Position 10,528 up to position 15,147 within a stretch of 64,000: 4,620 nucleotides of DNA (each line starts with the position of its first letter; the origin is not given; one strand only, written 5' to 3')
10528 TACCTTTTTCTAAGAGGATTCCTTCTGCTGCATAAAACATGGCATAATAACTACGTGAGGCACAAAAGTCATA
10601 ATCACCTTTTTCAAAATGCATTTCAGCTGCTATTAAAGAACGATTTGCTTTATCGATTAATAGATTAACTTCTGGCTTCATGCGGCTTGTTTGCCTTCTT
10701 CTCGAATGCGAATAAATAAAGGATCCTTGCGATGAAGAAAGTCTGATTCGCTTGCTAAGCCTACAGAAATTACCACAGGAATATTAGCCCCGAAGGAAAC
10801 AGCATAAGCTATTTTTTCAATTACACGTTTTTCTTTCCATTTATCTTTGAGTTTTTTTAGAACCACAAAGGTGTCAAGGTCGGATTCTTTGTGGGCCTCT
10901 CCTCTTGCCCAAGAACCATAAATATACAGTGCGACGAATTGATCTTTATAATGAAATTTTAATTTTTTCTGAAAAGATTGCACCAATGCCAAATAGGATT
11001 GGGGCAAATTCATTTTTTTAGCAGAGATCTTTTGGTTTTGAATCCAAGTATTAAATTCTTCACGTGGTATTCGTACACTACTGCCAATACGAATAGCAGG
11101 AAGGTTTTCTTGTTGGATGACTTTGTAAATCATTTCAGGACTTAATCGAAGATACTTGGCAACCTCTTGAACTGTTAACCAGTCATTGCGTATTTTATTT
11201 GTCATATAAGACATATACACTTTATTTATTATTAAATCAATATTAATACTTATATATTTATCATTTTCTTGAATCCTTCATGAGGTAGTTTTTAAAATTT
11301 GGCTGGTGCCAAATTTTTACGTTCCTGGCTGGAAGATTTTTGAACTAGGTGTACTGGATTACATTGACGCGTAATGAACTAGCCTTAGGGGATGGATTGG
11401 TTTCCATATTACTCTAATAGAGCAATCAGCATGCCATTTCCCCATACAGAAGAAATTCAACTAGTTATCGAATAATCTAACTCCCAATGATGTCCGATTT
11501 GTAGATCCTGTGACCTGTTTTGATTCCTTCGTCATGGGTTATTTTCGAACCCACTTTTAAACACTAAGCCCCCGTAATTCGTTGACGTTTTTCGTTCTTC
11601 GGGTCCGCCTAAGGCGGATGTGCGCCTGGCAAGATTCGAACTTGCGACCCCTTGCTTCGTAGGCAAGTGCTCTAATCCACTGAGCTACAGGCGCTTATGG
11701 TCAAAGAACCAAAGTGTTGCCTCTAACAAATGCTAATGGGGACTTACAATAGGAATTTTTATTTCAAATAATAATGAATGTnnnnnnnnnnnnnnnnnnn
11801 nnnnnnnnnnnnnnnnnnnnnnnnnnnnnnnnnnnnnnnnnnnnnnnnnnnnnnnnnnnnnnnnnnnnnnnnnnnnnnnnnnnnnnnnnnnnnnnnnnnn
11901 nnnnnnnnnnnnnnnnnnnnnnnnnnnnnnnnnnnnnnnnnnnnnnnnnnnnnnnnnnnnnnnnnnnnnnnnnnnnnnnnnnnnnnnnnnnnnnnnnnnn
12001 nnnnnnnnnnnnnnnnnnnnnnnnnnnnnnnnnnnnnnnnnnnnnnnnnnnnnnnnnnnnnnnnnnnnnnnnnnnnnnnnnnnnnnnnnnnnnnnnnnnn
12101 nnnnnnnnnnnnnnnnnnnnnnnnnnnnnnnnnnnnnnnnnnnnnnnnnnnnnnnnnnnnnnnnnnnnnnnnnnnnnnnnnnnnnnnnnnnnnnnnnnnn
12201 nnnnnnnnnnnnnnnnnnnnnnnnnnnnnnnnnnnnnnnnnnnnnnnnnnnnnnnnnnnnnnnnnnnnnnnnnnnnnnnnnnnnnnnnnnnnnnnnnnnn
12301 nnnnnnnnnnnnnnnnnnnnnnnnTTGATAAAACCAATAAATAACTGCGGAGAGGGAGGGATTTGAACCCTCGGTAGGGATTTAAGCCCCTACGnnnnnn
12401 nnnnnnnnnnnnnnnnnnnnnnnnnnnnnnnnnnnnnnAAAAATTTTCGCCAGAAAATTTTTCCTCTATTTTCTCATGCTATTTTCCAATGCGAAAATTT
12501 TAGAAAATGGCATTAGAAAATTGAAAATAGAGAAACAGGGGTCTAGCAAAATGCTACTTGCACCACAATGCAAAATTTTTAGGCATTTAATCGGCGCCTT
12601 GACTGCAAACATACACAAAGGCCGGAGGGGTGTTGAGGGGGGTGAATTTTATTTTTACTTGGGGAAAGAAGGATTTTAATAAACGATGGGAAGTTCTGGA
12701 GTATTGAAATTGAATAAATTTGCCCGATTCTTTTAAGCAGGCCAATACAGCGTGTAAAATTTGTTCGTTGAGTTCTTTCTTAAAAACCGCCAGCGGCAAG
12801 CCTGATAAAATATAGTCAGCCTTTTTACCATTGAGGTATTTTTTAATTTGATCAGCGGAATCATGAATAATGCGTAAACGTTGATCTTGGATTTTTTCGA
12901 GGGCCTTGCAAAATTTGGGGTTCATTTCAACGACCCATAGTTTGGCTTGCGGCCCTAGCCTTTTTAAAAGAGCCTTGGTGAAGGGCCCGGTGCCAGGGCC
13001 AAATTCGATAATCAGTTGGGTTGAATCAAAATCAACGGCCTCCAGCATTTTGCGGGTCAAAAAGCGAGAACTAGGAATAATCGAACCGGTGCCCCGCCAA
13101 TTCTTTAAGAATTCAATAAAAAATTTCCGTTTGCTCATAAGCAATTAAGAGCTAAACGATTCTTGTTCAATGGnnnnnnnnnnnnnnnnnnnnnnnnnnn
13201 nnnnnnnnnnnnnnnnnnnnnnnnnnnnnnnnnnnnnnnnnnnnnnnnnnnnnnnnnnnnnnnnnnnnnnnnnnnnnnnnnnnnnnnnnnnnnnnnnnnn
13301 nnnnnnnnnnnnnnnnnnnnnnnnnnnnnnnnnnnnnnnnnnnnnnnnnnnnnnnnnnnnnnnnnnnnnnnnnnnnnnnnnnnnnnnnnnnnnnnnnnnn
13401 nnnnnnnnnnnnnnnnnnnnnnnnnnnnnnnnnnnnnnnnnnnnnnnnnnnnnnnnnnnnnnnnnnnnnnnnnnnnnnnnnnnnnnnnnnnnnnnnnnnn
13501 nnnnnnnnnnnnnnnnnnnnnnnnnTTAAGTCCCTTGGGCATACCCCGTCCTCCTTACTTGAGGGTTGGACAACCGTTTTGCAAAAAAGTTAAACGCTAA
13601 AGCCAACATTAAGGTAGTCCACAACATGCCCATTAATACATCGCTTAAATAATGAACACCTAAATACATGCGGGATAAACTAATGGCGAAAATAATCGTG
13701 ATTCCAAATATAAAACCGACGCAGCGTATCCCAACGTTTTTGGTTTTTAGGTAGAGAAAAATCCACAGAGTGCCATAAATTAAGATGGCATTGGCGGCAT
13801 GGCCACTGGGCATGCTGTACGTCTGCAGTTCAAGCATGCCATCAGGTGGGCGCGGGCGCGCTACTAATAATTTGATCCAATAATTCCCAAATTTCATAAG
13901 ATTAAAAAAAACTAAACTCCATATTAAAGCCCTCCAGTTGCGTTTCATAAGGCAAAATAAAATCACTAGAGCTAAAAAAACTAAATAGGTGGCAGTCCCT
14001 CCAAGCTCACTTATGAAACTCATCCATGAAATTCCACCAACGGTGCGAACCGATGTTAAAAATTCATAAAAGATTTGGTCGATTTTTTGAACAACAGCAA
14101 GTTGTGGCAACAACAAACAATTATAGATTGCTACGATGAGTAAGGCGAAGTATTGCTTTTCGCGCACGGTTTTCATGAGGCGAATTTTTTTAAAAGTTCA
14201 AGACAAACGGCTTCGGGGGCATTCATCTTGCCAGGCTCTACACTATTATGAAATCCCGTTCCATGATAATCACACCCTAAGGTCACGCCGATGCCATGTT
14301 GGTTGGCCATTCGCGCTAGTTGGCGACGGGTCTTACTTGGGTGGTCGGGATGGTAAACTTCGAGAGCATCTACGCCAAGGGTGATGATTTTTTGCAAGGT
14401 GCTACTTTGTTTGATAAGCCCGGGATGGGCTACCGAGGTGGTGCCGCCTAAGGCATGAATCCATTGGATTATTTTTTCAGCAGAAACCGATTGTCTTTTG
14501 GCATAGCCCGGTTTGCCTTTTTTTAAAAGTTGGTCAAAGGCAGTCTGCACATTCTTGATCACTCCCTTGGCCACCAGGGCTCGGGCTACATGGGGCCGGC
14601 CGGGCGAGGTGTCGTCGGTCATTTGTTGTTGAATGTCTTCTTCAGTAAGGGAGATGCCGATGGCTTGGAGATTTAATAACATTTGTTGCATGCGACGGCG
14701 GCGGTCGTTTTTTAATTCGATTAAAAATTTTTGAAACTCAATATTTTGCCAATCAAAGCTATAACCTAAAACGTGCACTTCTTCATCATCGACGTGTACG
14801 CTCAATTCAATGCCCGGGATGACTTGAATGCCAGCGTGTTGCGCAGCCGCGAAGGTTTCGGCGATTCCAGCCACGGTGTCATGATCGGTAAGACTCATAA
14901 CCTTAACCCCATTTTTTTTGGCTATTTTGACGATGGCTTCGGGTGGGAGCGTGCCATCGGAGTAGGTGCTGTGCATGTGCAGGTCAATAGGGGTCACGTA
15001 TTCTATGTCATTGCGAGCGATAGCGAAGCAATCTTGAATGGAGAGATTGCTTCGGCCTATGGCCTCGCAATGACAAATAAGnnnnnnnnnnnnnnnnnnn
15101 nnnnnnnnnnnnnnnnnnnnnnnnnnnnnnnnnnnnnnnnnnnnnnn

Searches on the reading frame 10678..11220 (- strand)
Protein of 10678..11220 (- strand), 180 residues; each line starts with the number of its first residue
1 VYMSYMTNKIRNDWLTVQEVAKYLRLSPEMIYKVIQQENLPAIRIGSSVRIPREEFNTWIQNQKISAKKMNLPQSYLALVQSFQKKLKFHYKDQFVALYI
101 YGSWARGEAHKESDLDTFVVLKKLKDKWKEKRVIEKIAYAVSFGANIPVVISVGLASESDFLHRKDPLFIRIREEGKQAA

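Call 86: search_protein_families(library=pfam, proteins=[window:10678-11220:-], max_evalue=0.000001)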
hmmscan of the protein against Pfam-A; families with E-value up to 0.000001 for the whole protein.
window:10678-11220:- (180 aa): 3 families
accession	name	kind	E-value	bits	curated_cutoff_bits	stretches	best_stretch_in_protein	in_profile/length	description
PF12728.13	HTH_17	-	4.7e-15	56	27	1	14-63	1-50/51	Helix-turn-helix domain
PF01909.29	NTP_transf_2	-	9.6e-09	36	21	1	83-138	4-58/93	Nucleotidyltransferase domain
PF18765.7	Polbeta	-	1.4e-07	32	26.9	1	92-138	10-56/93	Polymerase beta, Nucleotidyltransferase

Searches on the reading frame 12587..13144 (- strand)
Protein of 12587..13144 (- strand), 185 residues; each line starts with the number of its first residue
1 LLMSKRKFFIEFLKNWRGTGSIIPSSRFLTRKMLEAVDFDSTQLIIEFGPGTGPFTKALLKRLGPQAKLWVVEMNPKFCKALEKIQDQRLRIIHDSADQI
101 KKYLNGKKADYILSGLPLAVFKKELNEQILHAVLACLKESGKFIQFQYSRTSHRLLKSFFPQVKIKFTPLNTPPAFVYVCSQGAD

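Call 86: search_protein_families(library=pfam, proteins=[window:12587-13144:-], max_evalue=0.000001)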
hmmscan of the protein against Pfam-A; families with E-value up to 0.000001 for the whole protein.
window:12587-13144:- (185 aa): 2 families
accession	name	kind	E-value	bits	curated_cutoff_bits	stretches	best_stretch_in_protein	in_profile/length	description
PF00398.26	RrnaAD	-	1e-07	31.7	24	1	25-99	14-87/263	Ribosomal RNA adenine dimethylase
PF13649.12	Methyltransf_25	-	2.6e-07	31.7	27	1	45-141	1-97/97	Methyltransferase domain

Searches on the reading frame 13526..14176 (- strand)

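Call 86: search_protein_families(library=pfam, proteins=[window:13526-14176:-], max_evalue=0.000001)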
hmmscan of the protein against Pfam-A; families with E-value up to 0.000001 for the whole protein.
window:13526-14176:- (216 aa): 1 family
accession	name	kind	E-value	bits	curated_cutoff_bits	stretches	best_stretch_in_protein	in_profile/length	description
PF01569.27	PAP2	-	1.3e-17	64.2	27.2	1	94-201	12-128/130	PAP2 superfamily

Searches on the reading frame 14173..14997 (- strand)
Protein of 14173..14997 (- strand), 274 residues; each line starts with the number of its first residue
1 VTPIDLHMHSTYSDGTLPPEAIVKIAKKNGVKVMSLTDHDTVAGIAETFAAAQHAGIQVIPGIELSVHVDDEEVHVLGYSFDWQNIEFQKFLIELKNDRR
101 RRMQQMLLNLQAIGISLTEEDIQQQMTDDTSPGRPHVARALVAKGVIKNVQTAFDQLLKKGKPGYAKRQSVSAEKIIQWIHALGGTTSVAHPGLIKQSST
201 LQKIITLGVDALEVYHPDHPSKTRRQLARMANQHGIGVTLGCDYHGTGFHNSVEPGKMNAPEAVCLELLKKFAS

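Call 86: search_protein_families(library=pfam, proteins=[window:14173-14997:-], max_evalue=0.000001)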
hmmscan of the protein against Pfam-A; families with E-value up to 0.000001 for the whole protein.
window:14173-14997:- (274 aa): 1 family
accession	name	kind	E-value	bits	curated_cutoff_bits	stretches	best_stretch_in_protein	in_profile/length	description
PF02811.25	PHP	-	9.4e-16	59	26.4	1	5-101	1-71/164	PHP domain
